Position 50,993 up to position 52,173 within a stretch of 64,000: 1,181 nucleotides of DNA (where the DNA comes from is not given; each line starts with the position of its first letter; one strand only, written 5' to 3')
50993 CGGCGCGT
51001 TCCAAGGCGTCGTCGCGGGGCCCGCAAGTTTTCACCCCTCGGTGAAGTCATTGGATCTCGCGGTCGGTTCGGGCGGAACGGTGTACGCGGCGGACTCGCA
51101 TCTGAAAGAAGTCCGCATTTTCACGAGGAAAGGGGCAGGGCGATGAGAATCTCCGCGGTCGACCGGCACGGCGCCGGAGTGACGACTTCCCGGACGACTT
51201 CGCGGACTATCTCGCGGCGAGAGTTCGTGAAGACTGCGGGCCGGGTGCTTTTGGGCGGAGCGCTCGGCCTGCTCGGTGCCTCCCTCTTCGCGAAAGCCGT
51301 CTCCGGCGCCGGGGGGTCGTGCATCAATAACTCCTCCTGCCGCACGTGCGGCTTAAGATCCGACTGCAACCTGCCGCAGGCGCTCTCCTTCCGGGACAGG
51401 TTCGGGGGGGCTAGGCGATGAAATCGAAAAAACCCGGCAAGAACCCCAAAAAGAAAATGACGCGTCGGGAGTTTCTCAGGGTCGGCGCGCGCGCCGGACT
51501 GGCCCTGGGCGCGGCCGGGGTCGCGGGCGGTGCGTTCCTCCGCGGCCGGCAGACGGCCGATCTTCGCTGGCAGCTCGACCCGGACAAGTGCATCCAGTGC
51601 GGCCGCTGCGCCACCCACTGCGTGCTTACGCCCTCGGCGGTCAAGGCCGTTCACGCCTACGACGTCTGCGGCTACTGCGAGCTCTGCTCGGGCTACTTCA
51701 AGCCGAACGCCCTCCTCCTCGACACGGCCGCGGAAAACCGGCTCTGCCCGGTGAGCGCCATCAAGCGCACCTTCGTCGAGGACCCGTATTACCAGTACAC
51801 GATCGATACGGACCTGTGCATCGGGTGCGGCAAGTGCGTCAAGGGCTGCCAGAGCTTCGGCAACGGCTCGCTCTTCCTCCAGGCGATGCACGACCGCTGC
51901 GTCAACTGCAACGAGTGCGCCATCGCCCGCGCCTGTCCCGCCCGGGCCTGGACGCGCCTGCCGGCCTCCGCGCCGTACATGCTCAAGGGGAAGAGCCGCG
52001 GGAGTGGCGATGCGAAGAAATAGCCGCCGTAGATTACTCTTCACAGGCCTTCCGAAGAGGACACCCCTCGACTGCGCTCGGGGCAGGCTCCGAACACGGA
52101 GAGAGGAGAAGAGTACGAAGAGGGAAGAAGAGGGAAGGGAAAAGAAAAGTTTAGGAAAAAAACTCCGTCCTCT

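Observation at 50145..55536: Orphan NapG/NapH (MauM/MauN)-like quinol-dehydrogenase module wired to two beta-propellers and a Tat-exported Cys peptide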

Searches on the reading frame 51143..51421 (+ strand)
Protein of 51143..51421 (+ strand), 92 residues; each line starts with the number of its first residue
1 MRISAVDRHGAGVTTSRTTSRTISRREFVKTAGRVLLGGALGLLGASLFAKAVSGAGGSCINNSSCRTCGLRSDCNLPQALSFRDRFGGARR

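Call 3: search_protein_families(library=pfam, proteins=[window:51143-51421:+], max_evalue=0.01)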
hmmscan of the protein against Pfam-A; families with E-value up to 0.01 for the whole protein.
window:51143-51421:+ (92 aa): 0 families

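Call 4: search_protein_families(library=ncbifam, proteins=[window:51143-51421:+], max_evalue=0.01)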
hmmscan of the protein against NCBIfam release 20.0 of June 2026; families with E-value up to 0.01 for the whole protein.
window:51143-51421:+ (92 aa): 1 family
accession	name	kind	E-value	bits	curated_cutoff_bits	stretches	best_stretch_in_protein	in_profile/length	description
TIGR04117.1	Syntroph_Cxxx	paralog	1.5e-05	25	50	1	13-69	12-70/98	Cys-Xaa-Xaa-Xaa repeat radical SAM target protein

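Call 58: search_solved_structures(query=A2, max_evalue=10)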
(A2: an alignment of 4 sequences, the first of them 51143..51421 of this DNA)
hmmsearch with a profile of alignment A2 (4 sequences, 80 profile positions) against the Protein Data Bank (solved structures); distinct sequences matched with E-value up to 10: 3.
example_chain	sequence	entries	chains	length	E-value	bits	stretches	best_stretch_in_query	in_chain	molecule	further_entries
8x7n_A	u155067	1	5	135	0.061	16.4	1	7-53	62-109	Conjugative transfer: aggregate stability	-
8yt8_S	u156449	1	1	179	0.41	13.8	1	19-65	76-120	Sarcospan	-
8b9w_A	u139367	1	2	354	0.61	13.2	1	1-51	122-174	Putative cysteine synthase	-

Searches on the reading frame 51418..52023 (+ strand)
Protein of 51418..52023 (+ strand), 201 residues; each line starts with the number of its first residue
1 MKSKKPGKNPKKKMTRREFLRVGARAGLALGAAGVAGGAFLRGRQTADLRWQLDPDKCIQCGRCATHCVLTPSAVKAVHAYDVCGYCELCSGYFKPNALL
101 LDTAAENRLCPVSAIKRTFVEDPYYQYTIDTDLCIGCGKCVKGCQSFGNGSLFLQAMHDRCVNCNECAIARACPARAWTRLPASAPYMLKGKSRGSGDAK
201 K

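Call 3: search_protein_families(library=pfam, proteins=[window:51418-52023:+], max_evalue=0.01)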
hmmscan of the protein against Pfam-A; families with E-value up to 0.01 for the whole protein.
window:51418-52023:+ (201 aa): 10 families
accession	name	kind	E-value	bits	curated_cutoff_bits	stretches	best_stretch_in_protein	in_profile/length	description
PF00037.32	Fer4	-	3.3e-11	43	21.1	2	127-144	1-18/24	4Fe-4S binding domain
PF12837.12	Fer4_6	-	2.6e-10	40.1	25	3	128-144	3-19/24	4Fe-4S binding domain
PF12838.12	Fer4_7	-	8.2e-10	39.4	27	2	109-145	11-49/52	4Fe-4S dicluster domain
PF13237.11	Fer4_10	-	4.5e-09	36.5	25.5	1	128-144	3-19/53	4Fe-4S dicluster domain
PF13187.11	Fer4_9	-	6.3e-09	36.2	27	0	49-68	34-47/52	4Fe-4S dicluster domain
PF12797.12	Fer4_2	-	6e-08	32.6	24.5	2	128-144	4-20/22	4Fe-4S binding domain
PF14697.11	Fer4_21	-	2.2e-06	28.1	35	1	128-175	2-53/59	4Fe-4S dicluster domain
PF25160.1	LdpA_Fe-S-bd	-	0.0004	20.5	27.6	1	108-144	11-38/49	LdpA Fe-S cluster-binding domain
PF13183.11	Fer4_8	-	0.00064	20.7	27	0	56-69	3-16/68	4Fe-4S dicluster domain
PF12800.12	Fer4_4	-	0.0017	19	24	1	132-145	2-15/17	4Fe-4S binding domain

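Call 4: search_protein_families(library=ncbifam, proteins=[window:51418-52023:+], max_evalue=0.01)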
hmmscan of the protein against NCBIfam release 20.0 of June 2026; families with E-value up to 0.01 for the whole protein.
window:51418-52023:+ (201 aa): 18 families
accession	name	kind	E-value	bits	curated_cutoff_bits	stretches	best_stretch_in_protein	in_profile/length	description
NF058577.1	FdxA_fam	equivalog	2.2e-11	43.8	65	2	108-144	17-48/52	4Fe-4S ferredoxin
TIGR02936.1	fdxN_nitrog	equivalog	3.9e-07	30.1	80.55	1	123-145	12-34/91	ferredoxin III, nif-specific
TIGR03287.1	methan_mark_16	hypoth_equivalog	5.1e-07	28.5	363.95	1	106-146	312-344/391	methanogenesis marker 16 metalloprotein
TIGR02912.1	sulfite_red_C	equivalog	8.4e-07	28.3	324.1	1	129-183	166-223/314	sulfite reductase subunit C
TIGR04105.1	FeFe_hydrog_B1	subfamily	1.4e-05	24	450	1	76-144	136-200/462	monomeric [FeFe] hydrogenase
TIGR02066.1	dsrB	equivalog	4.9e-05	22.5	341.5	1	109-147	192-229/341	dissimilatory-type sulfite reductase subunit beta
NF040684.1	PorD_Arch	equivalog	0.0001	22.3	120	0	49-92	25-72/85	pyruvate synthase subunit PorD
NF007382.0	PRK09898.1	equivalog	0.00012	21.7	213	1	108-177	133-197/208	ferredoxin-like protein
NF043069.1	T4HPD_activ_SAM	equivalog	0.00017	21.1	425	0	128-178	47-97/299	trans-4-hydroxy-L-proline dehydratase activase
NF009053.0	PRK12387.1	subfamily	0.00053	19.8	204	1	45-80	62-95/180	formate hydrogenlyase complex iron-sulfur subunit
TIGR03294.1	FrhG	equivalog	0.00071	19.4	245.5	0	128-179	170-221/228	coenzyme F420 hydrogenase subunit gamma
NF004537.0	PRK05888.1-3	equivalog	0.0012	18.4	163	0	81-144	67-125/204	NADH-quinone oxidoreductase subunit NuoI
NF007012.0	PRK09476.1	equivalog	0.0015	17.7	269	0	45-79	173-207/254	ferredoxin-type protein NapG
NF045763.1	PhenlGlyoxDHPadF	equivalog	0.0019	18.3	150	0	110-145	43-73/78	NADH-dependent phenylglyoxylate dehydrogenase subunit delta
TIGR02179.1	PorD_KorD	subfamily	0.0022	18.1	60.05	0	75-145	18-68/78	2-oxoacid:acceptor oxidoreductase, delta subunit, pyruvate/2-ketoisovalerate family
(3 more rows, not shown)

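Call 17: list_cluster_members(proteins=[P0002, P0004, P0005, window:51418-52023:+, window:53809-55536:+, window:57775-59178:-, window:59628-61034:-, window:43458-44567:+])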
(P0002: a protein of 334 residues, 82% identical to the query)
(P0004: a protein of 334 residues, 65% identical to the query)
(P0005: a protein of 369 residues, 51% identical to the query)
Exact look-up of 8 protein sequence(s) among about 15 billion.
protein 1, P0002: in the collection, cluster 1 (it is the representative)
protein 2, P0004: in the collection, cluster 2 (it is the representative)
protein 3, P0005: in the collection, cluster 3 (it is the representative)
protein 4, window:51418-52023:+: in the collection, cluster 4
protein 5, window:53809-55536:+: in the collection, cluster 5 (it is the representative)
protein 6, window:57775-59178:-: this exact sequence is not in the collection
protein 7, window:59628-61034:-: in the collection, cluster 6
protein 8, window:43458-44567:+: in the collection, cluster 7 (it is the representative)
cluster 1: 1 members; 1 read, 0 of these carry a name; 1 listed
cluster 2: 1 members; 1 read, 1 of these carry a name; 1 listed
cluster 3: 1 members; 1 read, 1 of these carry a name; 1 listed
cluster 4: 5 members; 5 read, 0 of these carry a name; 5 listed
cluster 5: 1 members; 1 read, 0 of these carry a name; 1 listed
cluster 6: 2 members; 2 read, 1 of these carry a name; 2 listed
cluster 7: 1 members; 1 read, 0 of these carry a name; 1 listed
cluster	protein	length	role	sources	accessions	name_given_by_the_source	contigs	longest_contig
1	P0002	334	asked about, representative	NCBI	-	-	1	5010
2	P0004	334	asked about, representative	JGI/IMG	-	hypothetical protein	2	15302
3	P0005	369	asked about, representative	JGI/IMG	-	hypothetical protein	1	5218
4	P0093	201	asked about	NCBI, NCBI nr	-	-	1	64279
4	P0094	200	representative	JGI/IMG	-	-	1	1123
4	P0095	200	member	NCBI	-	-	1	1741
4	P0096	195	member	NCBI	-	-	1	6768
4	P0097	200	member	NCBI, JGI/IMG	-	-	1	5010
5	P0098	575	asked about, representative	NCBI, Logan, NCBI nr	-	-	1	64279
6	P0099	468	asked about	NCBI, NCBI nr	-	-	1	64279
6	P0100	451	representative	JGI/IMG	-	metallo-beta-lactamase family protein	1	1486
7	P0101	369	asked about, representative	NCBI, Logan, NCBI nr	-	-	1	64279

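Call 32: search_solved_structures(query=A3, max_evalue=0.001)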
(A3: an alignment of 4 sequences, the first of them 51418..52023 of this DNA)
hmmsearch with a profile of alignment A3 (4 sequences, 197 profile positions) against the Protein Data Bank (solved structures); distinct sequences matched with E-value up to 0.001: 3.
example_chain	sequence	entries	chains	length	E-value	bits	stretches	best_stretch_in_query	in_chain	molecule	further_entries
9mqx_E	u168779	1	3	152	5.6e-07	32.7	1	48-192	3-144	Fe-S-cluster-containing hydrogenase subunit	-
9g03_E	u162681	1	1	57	0.00022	24.3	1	46-68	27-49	Ferredoxin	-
7vzg_B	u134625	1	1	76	0.00054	23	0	126-177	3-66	Photosystem P840 reaction center iron-sulfur protein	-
